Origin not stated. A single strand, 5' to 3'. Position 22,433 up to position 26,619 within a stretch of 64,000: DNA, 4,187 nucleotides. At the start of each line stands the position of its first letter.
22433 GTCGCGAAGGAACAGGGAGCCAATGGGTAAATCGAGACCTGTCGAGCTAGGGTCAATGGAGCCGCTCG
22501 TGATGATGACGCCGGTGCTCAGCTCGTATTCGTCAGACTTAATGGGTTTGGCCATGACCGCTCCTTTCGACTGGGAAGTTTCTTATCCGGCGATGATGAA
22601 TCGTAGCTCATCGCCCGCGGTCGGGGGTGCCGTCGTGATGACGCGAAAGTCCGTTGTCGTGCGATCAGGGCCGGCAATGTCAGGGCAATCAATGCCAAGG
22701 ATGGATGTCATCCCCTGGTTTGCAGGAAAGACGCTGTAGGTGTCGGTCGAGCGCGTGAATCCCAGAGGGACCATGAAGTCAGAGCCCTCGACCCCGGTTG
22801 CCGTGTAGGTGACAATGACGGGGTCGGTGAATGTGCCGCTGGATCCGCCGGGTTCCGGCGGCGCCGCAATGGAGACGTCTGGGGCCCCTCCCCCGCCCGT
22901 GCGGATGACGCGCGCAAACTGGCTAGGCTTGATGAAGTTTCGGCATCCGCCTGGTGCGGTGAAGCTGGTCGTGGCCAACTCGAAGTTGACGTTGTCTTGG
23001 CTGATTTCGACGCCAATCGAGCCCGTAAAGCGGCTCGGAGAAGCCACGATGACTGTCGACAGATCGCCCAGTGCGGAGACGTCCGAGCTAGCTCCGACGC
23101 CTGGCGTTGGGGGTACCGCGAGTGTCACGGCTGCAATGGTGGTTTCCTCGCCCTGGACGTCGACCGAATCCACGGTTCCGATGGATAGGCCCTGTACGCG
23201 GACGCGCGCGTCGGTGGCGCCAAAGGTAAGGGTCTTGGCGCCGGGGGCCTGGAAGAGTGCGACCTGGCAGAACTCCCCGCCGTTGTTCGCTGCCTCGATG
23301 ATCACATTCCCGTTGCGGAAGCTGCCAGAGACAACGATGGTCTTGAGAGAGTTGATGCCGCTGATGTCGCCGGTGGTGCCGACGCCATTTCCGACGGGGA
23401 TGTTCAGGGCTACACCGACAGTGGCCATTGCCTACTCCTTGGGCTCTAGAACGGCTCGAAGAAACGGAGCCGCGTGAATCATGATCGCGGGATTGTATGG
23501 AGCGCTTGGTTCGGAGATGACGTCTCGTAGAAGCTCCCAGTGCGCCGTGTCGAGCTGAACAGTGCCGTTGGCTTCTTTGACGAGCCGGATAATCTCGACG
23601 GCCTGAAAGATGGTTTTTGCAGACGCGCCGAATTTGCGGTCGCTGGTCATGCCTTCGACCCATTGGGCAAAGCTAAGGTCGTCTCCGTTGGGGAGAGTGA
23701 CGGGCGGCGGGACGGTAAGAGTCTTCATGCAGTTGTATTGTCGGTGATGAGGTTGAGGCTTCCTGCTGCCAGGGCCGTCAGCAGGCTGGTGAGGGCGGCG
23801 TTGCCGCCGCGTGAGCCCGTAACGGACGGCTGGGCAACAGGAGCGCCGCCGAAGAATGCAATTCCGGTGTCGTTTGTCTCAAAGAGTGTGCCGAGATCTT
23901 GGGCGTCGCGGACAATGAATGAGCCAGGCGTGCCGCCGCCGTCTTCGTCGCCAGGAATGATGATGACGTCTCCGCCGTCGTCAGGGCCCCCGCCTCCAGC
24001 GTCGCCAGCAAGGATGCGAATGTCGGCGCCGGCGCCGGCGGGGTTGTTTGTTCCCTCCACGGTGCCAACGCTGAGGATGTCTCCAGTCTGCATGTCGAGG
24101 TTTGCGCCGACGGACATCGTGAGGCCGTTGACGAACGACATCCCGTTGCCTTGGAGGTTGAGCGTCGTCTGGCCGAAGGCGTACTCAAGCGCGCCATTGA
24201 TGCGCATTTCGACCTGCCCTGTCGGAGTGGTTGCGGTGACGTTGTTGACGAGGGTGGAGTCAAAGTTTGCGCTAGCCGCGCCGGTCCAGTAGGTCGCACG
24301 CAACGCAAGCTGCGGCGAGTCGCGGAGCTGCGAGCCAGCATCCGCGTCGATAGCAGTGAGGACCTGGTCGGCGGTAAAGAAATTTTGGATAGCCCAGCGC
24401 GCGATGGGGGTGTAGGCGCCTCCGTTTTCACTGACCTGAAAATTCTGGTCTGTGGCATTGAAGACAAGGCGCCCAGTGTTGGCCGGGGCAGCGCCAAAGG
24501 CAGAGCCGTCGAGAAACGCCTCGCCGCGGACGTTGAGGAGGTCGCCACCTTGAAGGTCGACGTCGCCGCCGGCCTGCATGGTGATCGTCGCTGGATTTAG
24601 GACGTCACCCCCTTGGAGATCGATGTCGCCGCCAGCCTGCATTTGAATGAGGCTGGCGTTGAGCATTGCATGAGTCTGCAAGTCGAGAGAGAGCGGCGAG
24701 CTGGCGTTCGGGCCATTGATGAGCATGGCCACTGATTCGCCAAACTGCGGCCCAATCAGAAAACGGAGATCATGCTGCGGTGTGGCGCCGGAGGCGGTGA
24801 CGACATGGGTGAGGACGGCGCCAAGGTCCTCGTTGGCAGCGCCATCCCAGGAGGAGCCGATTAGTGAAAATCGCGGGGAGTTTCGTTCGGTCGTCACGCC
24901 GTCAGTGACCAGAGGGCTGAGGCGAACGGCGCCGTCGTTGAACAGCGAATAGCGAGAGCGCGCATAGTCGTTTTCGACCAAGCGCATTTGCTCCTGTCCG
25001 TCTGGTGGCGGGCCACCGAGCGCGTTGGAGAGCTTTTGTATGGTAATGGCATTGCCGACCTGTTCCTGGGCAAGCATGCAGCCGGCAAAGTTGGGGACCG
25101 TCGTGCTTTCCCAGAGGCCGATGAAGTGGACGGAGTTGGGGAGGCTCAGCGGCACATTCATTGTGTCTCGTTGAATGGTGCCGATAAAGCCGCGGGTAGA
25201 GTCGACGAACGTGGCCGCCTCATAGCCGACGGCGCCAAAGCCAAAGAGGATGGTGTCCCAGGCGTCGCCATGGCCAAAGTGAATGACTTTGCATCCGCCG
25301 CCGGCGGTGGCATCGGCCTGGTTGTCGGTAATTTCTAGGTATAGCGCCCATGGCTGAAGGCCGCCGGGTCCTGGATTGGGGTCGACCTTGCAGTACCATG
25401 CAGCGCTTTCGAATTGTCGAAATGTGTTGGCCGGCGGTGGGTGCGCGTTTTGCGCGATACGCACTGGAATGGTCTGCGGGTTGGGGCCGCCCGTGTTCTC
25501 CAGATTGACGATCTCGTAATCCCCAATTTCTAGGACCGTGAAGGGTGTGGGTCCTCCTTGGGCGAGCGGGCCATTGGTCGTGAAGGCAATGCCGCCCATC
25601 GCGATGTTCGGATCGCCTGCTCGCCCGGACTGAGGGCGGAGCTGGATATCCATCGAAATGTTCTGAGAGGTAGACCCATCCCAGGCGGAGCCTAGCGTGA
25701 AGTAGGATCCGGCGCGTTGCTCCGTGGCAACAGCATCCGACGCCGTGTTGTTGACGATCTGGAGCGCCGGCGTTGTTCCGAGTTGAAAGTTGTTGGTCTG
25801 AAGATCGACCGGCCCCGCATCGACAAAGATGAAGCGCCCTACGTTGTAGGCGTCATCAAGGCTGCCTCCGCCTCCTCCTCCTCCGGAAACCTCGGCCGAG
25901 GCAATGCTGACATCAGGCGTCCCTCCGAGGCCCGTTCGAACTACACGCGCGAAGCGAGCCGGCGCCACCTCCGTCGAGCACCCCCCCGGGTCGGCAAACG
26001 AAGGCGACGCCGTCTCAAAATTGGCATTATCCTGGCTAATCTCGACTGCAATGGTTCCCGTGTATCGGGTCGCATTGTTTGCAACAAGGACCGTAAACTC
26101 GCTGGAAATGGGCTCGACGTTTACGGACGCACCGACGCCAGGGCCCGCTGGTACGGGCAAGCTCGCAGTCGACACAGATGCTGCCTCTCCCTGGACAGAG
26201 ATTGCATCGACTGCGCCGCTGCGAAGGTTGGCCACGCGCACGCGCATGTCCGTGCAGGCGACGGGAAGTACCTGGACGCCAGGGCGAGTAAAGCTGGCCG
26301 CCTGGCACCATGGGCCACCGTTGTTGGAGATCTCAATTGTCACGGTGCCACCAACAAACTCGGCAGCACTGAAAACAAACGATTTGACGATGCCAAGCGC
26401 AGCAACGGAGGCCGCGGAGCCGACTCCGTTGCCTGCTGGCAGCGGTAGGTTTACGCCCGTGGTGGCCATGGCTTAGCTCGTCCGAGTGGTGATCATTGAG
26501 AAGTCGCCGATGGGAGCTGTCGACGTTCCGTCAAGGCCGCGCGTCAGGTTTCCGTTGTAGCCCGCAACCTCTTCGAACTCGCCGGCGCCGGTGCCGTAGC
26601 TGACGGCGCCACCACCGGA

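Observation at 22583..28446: Six paralogous fibre/tailspike genes share a duplicated ~95-aa N-terminal module and sit at three loci on both strands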

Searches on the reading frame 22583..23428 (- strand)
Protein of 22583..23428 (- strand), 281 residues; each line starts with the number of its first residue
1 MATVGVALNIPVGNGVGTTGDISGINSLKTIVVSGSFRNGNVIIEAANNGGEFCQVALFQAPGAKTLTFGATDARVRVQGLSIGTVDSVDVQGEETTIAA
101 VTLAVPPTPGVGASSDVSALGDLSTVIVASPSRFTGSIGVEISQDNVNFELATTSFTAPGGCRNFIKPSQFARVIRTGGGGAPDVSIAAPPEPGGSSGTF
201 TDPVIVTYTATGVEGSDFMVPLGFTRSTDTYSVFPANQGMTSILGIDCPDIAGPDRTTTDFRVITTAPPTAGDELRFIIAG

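Call 10: search_protein_families(library=pfam, proteins=[window:22583-23428:-], max_evalue=0.1)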
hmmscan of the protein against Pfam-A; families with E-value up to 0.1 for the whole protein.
window:22583-23428:- (281 aa): 1 family
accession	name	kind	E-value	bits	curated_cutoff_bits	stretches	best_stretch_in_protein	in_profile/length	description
PF02470.25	MlaD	-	0.0039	17.8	25.1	1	73-116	18-60/81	MlaD protein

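Call 11: search_protein_families(library=phrogs, proteins=[window:22583-23428:-], max_evalue=0.1)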
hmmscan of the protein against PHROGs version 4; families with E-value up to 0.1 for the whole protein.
window:22583-23428:- (281 aa): 0 families

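Call 102: search_protein_families(library=ncbifam, proteins=[window:22583-23428:-], max_evalue=0.1)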
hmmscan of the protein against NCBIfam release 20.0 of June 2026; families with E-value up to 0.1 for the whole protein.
window:22583-23428:- (281 aa): 1 family
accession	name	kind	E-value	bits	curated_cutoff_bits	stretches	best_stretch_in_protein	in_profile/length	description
TIGR00996.1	Mtu_fam_mce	paralog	0.051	12.8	140.5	1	74-114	49-86/291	MCE family protein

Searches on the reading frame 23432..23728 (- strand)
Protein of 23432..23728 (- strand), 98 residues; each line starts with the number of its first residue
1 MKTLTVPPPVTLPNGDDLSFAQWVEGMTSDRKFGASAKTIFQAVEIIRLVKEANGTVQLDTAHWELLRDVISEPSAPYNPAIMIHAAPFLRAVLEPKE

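Call 102: search_protein_families(library=ncbifam, proteins=[window:23432-23728:-], max_evalue=0.1)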
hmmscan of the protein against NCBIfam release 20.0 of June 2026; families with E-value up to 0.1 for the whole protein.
window:23432-23728:- (98 aa): 0 families
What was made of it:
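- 23432..23728 (-): 98-aa ORF between C and B, overlapping the end of C by 4 nt. Possible assembly factor; function unknown. No family hit (call 102).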

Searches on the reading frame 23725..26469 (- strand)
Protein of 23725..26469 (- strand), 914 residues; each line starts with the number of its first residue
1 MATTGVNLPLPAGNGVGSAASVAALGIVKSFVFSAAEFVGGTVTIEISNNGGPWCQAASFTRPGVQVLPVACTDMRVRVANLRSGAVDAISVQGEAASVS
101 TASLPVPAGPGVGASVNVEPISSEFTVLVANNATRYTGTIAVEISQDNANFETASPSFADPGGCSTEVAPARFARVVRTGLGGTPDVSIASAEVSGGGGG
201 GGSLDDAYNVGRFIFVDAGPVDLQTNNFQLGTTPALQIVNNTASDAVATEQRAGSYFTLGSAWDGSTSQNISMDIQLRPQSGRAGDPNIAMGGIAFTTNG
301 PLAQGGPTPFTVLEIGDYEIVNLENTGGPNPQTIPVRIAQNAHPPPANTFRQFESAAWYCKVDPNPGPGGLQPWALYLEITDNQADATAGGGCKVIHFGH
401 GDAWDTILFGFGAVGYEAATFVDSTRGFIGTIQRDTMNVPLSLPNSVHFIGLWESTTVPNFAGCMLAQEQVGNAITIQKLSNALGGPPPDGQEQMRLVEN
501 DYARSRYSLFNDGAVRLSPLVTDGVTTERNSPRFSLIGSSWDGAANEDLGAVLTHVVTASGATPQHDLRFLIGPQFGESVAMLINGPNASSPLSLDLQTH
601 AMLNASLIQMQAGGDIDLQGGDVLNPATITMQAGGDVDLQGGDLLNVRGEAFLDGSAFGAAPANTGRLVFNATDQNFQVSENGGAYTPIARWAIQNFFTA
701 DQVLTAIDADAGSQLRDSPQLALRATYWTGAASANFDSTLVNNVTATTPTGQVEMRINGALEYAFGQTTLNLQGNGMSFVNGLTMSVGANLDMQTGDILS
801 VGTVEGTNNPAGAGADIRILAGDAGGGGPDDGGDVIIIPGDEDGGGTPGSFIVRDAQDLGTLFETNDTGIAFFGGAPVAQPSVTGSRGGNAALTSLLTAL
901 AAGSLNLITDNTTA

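Call 10: search_protein_families(library=pfam, proteins=[window:23725-26469:-], max_evalue=0.1)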
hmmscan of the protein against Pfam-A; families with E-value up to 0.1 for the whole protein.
window:23725-26469:- (914 aa): 0 families

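Call 11: search_protein_families(library=phrogs, proteins=[window:23725-26469:-], max_evalue=0.1)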
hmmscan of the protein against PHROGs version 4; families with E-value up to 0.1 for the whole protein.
window:23725-26469:- (914 aa): 0 families

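Call 24: search_solved_structures(query=window:23725-26469:-, max_evalue=1)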
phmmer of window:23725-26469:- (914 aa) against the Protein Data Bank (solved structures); distinct sequences matched with E-value up to 1: 0.

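Call 102: search_protein_families(library=ncbifam, proteins=[window:23725-26469:-], max_evalue=0.1)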
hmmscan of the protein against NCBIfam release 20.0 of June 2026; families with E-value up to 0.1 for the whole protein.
window:23725-26469:- (914 aa): 0 families
